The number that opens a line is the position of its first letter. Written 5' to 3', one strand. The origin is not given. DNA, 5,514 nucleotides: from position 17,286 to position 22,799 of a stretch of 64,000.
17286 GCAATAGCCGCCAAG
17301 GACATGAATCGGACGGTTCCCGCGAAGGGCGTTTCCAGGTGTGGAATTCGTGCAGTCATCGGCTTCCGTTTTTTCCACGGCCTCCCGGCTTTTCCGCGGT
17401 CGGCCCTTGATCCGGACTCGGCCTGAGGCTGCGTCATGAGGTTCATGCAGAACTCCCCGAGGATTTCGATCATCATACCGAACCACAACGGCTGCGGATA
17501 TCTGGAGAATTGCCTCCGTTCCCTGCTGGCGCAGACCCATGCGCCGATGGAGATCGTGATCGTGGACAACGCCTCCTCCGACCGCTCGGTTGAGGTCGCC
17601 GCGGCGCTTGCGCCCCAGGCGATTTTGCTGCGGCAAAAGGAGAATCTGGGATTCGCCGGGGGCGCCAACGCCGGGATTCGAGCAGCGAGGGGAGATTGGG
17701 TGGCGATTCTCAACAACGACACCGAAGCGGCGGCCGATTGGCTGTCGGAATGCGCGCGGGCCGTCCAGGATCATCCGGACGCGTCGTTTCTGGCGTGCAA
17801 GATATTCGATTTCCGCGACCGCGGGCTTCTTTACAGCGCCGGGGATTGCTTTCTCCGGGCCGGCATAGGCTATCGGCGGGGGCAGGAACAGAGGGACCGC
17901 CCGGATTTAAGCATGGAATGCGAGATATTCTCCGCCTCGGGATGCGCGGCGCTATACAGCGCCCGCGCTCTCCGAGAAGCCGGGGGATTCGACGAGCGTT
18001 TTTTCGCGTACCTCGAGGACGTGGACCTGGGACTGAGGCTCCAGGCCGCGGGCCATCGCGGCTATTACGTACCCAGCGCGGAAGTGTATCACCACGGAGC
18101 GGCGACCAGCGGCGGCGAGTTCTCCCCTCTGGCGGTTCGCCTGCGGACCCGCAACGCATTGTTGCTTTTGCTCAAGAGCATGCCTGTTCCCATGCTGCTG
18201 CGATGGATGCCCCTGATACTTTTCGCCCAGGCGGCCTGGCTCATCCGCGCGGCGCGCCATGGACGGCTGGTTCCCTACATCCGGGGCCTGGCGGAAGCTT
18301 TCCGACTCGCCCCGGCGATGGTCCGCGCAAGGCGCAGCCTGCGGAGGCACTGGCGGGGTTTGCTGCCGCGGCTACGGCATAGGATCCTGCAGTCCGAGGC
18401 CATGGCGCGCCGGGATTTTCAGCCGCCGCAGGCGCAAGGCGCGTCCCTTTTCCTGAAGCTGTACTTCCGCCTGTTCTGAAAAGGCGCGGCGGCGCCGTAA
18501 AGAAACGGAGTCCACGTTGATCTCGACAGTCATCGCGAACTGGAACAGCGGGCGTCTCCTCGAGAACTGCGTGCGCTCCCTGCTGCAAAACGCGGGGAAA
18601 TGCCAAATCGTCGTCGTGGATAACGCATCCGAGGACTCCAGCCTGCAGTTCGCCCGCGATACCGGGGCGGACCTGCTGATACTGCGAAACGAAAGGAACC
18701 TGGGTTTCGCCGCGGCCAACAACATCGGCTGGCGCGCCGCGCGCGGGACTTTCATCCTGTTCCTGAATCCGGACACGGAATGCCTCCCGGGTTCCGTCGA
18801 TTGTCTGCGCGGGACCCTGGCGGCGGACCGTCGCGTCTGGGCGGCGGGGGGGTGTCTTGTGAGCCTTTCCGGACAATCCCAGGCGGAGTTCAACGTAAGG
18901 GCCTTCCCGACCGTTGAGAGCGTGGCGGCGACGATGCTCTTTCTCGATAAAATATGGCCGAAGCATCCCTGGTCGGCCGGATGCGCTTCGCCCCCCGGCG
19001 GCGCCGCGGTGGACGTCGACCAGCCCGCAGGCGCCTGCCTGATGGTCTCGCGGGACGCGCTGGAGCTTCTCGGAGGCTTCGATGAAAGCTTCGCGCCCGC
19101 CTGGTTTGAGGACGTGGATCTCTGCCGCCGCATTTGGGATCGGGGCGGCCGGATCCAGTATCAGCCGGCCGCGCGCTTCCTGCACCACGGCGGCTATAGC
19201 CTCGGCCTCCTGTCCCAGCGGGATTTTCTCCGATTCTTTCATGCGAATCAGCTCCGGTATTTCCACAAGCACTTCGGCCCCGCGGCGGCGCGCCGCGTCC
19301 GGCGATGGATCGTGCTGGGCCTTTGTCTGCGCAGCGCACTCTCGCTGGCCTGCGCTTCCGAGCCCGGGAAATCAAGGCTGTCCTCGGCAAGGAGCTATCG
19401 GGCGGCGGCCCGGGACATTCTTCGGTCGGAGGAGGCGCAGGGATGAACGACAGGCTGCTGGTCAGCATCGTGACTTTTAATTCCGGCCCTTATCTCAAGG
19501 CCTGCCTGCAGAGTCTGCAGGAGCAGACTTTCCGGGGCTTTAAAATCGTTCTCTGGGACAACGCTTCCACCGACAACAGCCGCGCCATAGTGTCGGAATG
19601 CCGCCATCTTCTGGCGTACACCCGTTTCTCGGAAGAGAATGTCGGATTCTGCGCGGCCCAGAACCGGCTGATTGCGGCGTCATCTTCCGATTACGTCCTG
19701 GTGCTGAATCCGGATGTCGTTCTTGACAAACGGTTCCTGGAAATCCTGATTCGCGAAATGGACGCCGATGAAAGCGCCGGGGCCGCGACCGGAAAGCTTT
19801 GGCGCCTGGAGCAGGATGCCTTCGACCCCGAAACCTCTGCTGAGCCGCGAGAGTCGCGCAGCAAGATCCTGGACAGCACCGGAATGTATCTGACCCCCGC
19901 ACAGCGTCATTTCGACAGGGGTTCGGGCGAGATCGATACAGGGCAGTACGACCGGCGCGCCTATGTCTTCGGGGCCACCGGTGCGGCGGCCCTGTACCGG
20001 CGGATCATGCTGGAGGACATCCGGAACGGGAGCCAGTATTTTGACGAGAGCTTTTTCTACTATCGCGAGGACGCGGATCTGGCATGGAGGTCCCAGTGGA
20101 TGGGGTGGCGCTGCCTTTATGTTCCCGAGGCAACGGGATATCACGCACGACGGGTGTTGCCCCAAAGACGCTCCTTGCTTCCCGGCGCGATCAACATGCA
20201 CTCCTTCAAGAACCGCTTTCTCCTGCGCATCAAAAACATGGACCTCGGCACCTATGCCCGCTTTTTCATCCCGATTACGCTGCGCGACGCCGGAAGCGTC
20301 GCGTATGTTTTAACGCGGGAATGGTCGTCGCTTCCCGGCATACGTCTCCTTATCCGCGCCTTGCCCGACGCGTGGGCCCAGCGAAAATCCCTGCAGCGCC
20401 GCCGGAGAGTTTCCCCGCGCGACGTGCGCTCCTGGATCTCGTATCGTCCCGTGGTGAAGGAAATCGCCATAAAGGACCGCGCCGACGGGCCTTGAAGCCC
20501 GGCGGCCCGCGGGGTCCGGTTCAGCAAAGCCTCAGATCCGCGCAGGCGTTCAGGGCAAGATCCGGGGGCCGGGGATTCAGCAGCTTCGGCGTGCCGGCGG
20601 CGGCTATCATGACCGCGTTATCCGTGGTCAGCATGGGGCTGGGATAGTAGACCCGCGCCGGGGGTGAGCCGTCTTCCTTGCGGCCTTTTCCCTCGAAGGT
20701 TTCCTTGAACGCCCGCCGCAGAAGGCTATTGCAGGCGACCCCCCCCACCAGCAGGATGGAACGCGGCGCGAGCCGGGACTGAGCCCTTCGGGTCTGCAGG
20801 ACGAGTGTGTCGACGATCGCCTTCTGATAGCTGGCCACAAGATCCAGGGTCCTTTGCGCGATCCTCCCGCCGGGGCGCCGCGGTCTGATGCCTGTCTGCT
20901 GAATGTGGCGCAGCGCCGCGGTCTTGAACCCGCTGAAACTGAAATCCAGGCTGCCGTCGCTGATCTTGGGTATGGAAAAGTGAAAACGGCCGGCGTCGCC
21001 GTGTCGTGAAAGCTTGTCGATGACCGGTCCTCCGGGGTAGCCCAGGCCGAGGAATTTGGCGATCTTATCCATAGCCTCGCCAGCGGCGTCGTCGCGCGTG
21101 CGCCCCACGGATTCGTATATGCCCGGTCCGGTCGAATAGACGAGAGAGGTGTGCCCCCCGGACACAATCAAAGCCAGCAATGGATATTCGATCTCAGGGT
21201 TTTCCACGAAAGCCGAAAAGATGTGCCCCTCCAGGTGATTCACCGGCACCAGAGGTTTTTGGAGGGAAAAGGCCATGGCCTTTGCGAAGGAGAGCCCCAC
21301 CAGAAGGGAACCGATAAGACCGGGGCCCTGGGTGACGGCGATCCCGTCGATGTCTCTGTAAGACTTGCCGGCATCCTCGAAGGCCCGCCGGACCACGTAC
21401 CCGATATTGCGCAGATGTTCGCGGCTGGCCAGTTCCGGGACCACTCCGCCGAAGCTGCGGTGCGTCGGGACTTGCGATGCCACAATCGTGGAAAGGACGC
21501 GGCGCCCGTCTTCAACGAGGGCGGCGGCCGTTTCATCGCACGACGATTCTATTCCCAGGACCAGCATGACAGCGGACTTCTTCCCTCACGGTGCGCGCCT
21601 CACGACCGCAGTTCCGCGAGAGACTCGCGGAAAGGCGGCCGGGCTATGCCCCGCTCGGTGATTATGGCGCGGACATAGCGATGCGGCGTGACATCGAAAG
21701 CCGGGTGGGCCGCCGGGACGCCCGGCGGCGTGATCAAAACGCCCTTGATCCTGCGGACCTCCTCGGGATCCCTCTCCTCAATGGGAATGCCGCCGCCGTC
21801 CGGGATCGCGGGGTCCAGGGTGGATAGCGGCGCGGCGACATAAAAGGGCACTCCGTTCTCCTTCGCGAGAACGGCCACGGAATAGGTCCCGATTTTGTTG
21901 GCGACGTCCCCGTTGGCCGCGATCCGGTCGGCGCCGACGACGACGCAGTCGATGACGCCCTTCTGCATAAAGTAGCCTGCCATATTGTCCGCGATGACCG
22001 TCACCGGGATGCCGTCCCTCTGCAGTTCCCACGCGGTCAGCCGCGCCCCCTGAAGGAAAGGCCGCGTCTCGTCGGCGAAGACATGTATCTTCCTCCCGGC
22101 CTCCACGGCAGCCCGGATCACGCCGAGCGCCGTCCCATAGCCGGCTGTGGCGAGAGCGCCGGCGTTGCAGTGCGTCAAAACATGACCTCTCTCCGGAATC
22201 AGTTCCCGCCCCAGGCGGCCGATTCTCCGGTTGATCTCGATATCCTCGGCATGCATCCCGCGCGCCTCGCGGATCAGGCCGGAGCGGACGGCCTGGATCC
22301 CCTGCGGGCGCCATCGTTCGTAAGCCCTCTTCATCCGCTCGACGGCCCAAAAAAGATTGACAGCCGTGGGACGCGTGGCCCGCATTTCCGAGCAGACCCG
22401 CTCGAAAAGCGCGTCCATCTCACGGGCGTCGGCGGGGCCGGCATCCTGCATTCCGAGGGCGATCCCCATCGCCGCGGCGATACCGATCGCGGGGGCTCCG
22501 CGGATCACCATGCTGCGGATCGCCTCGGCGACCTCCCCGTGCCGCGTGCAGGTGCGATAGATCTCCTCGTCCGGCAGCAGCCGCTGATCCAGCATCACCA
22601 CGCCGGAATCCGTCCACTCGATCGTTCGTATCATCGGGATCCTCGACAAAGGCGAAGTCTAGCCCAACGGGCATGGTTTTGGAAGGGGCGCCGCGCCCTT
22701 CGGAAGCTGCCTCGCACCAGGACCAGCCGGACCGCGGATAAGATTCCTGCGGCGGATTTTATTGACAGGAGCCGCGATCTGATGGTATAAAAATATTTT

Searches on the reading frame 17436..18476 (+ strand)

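Call 9: search_protein_families(library=pfam, proteins=[window:17436-18476:+], max_evalue=0.001)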
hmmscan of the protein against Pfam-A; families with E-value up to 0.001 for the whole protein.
window:17436-18476:+ (347 aa): 4 families
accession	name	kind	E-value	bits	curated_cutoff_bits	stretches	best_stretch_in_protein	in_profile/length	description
PF00535.33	Glycos_transf_2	-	4.2e-32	111.8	23.3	1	11-180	1-165/168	Glycosyl transferase family 2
PF13641.12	Glyco_tranf_2_3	-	2.4e-18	67.4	27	1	8-224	1-216/230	Glycosyltransferase like family 2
PF13632.12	Glyco_trans_2_3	-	3e-12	47.2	27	1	88-245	1-144/198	Glycosyl transferase family group 2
PF10111.15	Glyco_tranf_2_2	-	3.7e-08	33.6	27.3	1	12-205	2-202/276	Glycosyltransferase like family 2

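Call 24: search_protein_families(library=ncbifam, proteins=[window:17436-18476:+], max_evalue=0.00001)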
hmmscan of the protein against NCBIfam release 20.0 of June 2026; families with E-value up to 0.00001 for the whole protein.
window:17436-18476:+ (347 aa): 17 families
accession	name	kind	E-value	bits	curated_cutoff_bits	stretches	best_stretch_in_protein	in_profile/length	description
TIGR03965.1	mycofact_glyco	equivalog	2.6e-25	89.2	280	1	7-220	73-281/467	mycofactocin biosynthesis glycosyltransferase MftF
NF041875.1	EPS_EpsD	equivalog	2.6e-23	82.9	370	2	10-114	1-108/325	exopolysaccharide biosynthesis glycosyltransferase EpsD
TIGR04283.1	glyco_like_mftF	equivalog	1.1e-16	61.1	182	1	10-207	1-174/221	TIGR04283 family arsenosugar biosynthesis glycosyltransferase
NF007482.0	PRK10073.1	equivalog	4.4e-16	58.8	423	1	4-98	2-98/334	glycosyltransferase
TIGR03937.1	PgaC_IcaA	equivalog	4e-15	55.7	422.3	1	5-102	42-145/407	poly-beta-1,6-N-acetyl-D-glucosamine synthase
NF038299.1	EPS_HpsN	equivalog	8.2e-14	51.3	425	1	8-126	1-122/317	hormogonium polysaccharide biosynthesis glycosyltransferase HpsN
NF038302.1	EPS_HpsE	equivalog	9.5e-13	47.8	300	1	10-123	3-124/307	hormogonium polysaccharide biosynthesis glycosyltransferase HpsE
NF047683.1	TeichurnBiosyTuaG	equivalog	1.1e-12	48.1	400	1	4-111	2-112/252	teichuronic acid biosynthesis protein TuaG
NF050113.1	gal_furan_GlfT1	equivalog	2.2e-12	46.9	330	1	13-232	4-216/290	galactofuranosyltransferase GlfT1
NF053739.1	GlytfEpsEBac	equivalog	1.2e-11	44.1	450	1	8-213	1-196/265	glycosyltransferase EpsE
TIGR01556.1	rhamnosyltran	subfamily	3e-10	39.8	200.55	1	36-255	20-245/281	rhamnosyltransferase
NF041394.1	GtaseAglG_Halo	equivalog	1.3e-09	37.8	440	1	22-116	17-112/304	glucosyl-dolichyl phosphate glucuronosyltransferase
NF050050.1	ProtGlycPglI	equivalog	8.9e-09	35.1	500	1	8-109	2-107/306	GalNAc(5)-diNAcBac-PP-undecaprenol beta-1,3-glucosyltransferase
TIGR03469.1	HpnB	hypoth_equivalog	9.9e-08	31.4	379.25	1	5-61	41-98/386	hopene-associated glycosyltransferase HpnB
TIGR04242.1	nodulat_NodC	equivalog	2.2e-07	30.2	550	1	5-112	45-158/395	chitooligosaccharide synthase NodC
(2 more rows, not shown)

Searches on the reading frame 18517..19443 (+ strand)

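Call 25: search_protein_families(library=pfam, proteins=[window:18517-19443:+], max_evalue=0.001)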
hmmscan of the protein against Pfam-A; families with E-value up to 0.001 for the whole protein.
window:18517-19443:+ (309 aa): 5 families
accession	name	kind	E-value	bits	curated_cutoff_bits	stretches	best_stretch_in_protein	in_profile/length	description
PF00535.33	Glycos_transf_2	-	2.4e-18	67.1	23.3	1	3-106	1-108/168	Glycosyl transferase family 2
PF13641.12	Glyco_tranf_2_3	-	8.8e-15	55.8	27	1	3-223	4-211/230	Glycosyltransferase like family 2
PF10111.15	Glyco_tranf_2_2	-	5e-08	33.2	27.3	1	28-209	29-202/276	Glycosyltransferase like family 2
PF13632.12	Glyco_trans_2_3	-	0.00015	22.1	27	1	170-234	72-129/198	Glycosyl transferase family group 2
PF02709.20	Glyco_transf_7C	-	0.00051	20.1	23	1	166-218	15-67/78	N-terminal domain of galactosyltransferase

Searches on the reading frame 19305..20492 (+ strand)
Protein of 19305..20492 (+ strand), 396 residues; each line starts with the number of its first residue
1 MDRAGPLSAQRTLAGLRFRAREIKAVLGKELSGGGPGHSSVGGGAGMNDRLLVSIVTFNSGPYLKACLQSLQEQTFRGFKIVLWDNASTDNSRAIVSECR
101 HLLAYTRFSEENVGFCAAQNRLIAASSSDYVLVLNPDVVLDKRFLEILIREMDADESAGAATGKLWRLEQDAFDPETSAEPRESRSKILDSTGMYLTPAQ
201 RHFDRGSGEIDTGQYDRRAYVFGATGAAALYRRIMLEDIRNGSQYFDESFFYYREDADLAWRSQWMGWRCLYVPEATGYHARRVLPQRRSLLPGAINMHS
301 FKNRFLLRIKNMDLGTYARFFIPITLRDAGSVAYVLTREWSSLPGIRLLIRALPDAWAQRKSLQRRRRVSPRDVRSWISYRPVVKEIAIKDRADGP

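Call 25: search_protein_families(library=pfam, proteins=[window:19305-20492:+], max_evalue=0.001)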
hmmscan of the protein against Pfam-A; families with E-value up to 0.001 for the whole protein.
window:19305-20492:+ (396 aa): 2 families
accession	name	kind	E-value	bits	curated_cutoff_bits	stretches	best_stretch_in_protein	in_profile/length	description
PF00535.33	Glycos_transf_2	-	1.3e-21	77.7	23.3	1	54-179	3-130/168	Glycosyl transferase family 2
PF13641.12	Glyco_tranf_2_3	-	1.2e-11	45.5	27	1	51-282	3-213/230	Glycosyltransferase like family 2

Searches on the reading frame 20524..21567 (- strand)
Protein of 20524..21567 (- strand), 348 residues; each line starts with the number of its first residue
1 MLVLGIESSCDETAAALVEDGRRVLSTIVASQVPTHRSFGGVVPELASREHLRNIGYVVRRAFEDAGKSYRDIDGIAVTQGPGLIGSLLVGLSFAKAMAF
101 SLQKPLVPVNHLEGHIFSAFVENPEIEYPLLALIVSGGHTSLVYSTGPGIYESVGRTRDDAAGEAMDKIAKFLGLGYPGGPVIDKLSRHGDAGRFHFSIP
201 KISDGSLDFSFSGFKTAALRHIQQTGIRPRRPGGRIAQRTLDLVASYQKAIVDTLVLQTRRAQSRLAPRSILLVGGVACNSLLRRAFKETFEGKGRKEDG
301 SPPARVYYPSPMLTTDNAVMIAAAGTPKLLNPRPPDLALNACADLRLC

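Call 25: search_protein_families(library=pfam, proteins=[window:20524-21567:-], max_evalue=0.001)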
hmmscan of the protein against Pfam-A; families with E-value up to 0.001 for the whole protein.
window:20524-21567:- (348 aa): 1 family
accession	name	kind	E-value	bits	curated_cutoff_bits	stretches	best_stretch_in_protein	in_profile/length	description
PF00814.31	TsaD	-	1.9e-86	290.5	24.8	1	24-322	2-263/264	tRNA N6-adenosine threonylcarbamoyltransferase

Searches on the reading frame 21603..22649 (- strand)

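Call 25: search_protein_families(library=pfam, proteins=[window:21603-22649:-], max_evalue=0.001)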
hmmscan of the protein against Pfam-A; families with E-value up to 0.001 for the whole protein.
window:21603-22649:- (349 aa): 1 family
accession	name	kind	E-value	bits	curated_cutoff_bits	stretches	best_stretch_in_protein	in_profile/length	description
PF01008.23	IF-2B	-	1.1e-91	307.4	22.4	1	49-338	2-280/280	Initiation factor 2 subunit family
